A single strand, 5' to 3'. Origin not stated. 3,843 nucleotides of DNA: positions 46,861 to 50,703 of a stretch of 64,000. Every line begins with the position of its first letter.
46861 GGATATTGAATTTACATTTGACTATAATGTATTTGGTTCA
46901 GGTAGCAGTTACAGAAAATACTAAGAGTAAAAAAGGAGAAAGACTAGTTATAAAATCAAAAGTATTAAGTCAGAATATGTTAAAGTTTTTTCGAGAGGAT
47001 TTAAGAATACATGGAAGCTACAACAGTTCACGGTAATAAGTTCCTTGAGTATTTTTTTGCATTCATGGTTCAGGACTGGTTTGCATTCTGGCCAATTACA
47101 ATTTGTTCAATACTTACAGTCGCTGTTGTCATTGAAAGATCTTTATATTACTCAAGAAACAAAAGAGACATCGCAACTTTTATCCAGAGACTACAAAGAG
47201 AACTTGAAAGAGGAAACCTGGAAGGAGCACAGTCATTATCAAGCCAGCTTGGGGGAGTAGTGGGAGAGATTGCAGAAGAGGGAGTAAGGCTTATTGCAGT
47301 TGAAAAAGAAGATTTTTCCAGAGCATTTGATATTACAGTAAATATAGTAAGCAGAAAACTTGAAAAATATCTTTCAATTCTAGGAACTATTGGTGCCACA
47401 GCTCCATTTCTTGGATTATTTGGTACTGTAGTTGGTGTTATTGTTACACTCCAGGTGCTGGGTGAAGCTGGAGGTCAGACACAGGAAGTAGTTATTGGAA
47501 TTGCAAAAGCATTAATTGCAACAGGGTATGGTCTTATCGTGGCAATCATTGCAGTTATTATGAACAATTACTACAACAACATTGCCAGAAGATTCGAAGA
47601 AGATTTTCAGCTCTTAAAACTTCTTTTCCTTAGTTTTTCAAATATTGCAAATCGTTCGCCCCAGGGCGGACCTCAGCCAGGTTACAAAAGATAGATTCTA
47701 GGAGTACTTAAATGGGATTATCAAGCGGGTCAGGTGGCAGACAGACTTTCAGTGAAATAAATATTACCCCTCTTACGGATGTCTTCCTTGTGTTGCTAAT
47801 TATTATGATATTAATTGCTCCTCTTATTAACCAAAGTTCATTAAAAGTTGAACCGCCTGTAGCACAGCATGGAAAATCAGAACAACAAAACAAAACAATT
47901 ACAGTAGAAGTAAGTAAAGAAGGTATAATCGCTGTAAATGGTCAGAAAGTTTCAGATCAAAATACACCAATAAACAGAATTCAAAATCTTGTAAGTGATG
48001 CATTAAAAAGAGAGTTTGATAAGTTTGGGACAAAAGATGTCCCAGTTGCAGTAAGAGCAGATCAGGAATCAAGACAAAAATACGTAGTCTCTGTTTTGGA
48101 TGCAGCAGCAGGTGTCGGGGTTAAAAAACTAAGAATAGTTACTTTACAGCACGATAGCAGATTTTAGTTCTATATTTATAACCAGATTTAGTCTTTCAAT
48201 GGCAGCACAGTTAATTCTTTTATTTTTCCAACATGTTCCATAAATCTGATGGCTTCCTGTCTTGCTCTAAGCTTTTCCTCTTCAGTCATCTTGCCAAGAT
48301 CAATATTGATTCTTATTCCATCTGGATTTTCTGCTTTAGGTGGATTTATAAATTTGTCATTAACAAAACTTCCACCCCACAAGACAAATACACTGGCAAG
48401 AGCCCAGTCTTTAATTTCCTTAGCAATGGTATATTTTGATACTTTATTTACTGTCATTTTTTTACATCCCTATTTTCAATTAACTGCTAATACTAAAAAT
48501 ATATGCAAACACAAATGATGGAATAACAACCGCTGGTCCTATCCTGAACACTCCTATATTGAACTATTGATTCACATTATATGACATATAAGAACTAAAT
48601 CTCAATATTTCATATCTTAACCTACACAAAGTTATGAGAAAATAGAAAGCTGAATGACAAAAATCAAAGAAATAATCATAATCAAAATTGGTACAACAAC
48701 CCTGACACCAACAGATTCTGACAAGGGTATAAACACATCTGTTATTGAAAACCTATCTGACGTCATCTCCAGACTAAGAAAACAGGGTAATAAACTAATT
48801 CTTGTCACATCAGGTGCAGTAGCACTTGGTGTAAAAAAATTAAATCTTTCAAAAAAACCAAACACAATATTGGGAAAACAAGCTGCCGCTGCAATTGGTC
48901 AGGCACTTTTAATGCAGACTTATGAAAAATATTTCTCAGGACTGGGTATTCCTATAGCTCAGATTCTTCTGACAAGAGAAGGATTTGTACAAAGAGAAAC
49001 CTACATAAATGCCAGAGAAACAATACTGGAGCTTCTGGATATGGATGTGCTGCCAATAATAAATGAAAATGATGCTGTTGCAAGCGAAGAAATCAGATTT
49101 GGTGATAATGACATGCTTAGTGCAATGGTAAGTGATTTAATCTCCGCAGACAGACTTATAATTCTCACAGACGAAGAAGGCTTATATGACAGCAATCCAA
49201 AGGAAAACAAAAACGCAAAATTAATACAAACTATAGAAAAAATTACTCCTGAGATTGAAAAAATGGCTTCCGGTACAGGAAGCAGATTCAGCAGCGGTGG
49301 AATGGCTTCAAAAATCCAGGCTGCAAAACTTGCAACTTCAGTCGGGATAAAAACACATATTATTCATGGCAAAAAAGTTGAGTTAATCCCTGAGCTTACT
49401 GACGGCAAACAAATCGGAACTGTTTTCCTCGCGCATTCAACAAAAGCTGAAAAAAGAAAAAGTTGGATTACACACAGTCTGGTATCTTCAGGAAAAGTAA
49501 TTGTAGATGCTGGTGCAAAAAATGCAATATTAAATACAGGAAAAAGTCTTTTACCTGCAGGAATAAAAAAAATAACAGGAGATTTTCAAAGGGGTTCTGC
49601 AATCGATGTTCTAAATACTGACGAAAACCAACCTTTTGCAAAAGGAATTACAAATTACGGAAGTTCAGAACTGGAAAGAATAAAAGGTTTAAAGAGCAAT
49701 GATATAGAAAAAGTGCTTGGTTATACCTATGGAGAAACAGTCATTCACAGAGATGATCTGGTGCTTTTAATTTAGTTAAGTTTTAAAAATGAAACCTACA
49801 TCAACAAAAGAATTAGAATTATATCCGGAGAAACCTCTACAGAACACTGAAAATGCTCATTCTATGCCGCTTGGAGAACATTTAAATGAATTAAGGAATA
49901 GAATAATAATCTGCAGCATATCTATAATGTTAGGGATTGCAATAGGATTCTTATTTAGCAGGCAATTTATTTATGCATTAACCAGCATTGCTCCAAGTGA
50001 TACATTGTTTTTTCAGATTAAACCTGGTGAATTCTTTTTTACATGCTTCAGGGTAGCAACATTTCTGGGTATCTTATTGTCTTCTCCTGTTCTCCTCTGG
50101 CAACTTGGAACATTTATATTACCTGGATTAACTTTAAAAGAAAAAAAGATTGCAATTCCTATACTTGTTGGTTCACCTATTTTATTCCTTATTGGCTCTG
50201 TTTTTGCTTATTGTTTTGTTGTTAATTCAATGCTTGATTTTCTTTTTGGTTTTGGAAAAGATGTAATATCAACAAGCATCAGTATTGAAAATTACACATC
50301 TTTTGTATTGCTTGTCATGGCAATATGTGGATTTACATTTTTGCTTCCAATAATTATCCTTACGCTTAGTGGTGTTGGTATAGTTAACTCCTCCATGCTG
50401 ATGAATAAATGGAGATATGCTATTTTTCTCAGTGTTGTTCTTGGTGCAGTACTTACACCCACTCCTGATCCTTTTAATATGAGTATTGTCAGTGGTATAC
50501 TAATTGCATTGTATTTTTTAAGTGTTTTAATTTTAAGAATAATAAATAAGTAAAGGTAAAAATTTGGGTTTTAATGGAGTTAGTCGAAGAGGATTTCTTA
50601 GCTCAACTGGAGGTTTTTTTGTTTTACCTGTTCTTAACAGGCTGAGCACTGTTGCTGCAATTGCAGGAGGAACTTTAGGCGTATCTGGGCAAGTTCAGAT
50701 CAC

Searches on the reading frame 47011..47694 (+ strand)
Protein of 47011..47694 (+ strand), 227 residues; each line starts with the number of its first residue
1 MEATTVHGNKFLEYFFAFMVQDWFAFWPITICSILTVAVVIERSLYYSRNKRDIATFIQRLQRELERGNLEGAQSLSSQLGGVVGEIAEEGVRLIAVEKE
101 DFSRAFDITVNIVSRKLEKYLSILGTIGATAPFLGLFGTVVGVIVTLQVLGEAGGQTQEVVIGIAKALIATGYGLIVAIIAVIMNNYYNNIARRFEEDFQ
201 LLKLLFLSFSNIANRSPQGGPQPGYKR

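Call 66: search_protein_families(library=pfam, proteins=[window:47011-47694:+], max_evalue=0.00001)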
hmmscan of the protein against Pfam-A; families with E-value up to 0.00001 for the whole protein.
window:47011-47694:+ (227 aa): 1 family
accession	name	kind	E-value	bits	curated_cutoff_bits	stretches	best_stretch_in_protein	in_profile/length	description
PF01618.21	MotA_ExbB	-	4.4e-29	101.2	22.9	1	86-199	8-125/127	MotA/TolQ/ExbB proton channel family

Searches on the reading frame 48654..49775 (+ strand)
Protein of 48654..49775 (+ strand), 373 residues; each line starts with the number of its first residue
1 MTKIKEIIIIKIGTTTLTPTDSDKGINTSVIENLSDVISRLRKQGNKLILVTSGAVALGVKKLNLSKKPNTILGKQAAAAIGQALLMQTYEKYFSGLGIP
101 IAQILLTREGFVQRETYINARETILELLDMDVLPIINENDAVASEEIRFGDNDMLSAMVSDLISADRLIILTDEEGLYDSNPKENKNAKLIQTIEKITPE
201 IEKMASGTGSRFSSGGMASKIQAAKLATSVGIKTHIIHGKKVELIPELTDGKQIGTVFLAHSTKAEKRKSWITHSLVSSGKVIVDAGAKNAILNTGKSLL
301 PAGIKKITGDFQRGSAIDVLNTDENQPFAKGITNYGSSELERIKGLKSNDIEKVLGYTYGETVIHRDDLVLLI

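Call 66: search_protein_families(library=pfam, proteins=[window:48654-49775:+], max_evalue=0.00001)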
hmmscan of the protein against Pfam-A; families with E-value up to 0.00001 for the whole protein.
window:48654-49775:+ (373 aa): 2 families
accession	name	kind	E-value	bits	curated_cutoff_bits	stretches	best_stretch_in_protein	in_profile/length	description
PF00696.33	AA_kinase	-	6.2e-48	164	24.9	1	7-237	2-233/234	Amino acid kinase family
PF01472.26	PUA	-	1.4e-20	73.4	24.8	1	280-355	1-74/74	PUA domain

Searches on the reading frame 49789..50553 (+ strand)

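Call 66: search_protein_families(library=pfam, proteins=[window:49789-50553:+], max_evalue=0.00001)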
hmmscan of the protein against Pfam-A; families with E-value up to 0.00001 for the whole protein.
window:49789-50553:+ (254 aa): 1 family
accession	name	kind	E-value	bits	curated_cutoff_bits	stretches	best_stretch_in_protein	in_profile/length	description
PF00902.23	TatC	-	2.3e-55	188.1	25.1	1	30-234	1-205/208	Sec-independent protein translocase protein (TatC)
